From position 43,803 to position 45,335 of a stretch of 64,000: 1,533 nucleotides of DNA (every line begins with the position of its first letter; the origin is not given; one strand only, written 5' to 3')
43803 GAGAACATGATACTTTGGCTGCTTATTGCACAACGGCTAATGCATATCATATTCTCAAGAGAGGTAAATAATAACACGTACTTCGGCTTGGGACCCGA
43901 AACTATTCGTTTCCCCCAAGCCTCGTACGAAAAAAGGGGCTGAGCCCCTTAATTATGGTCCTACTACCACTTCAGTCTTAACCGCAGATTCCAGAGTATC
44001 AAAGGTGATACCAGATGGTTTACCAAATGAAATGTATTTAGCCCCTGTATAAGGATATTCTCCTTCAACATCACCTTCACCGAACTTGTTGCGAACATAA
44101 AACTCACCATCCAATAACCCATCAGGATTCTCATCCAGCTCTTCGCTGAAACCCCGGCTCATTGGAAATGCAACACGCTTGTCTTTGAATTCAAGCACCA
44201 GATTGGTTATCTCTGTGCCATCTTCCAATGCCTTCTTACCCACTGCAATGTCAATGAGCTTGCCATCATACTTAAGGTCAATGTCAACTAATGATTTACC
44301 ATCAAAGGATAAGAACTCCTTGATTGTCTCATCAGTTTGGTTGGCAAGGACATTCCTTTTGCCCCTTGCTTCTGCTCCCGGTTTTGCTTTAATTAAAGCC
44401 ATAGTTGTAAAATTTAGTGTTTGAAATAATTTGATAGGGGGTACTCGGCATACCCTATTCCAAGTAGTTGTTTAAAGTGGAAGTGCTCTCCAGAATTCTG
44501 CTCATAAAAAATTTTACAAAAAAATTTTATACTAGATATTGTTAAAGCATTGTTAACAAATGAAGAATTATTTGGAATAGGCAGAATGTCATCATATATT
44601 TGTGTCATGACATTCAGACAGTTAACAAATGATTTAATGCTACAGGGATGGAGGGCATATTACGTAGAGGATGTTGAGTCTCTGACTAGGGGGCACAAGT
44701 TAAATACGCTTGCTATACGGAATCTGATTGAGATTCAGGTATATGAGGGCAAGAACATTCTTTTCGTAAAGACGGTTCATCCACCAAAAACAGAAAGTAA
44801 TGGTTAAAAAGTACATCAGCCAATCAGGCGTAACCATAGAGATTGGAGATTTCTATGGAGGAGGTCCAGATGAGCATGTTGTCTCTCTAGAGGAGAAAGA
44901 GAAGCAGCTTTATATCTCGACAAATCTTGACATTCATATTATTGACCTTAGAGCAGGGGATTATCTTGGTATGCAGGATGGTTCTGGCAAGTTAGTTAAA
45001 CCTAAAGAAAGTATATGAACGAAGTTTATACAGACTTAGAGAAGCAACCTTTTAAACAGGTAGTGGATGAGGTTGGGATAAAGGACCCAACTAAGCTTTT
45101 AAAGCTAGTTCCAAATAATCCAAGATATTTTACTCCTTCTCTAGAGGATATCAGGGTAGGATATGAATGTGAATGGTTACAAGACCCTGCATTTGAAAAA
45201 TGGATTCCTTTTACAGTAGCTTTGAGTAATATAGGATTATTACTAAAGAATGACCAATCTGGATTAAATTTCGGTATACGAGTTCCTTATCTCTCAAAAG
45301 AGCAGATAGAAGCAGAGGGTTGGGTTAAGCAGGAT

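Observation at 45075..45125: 15-residue peptide motif shared by a small plus-strand protein and the putative MCP C-terminus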

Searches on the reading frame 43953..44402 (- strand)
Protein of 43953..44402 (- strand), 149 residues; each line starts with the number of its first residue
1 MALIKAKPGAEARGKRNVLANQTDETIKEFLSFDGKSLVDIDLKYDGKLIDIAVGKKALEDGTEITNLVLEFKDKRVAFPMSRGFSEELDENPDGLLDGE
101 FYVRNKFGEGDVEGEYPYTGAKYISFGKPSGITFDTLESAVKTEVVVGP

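Call 6: search_protein_families(library=phrogs, proteins=[window:43953-44402:-], max_evalue=0.01)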
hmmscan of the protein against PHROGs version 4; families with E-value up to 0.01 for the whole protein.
window:43953-44402:- (149 aa): 1 family
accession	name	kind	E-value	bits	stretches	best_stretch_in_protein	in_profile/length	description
phrog_18829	-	unknown function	5.7e-05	24.2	1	15-74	3-61/71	-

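Call 7: search_protein_families(library=pfam, proteins=[window:43953-44402:-], max_evalue=0.01)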
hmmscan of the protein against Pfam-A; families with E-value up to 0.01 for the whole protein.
window:43953-44402:- (149 aa): 0 families

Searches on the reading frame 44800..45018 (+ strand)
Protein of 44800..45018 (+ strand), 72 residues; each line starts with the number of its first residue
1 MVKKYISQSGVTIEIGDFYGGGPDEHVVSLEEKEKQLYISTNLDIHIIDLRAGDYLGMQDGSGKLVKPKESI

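Call 6: search_protein_families(library=phrogs, proteins=[window:44800-45018:+], max_evalue=0.01)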
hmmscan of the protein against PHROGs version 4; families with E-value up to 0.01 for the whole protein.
window:44800-45018:+ (72 aa): 0 families

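Call 7: search_protein_families(library=pfam, proteins=[window:44800-45018:+], max_evalue=0.01)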
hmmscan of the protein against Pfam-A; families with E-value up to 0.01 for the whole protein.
window:44800-45018:+ (72 aa): 0 families

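Call 113: search_protein_families(library=padloc, proteins=[window:44800-45018:+], max_evalue=0.01)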
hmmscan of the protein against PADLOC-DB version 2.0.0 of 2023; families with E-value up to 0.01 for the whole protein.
window:44800-45018:+ (72 aa): 0 families

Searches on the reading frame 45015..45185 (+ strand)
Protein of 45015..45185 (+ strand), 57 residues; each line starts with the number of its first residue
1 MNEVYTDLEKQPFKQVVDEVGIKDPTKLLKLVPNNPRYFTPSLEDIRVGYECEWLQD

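Call 45: find_homologous_proteins(query=window:45015-45185:+, max_evalue=10)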
Query seq(57 aa): no candidate shares three 5-residue words with the query. No homologue found.
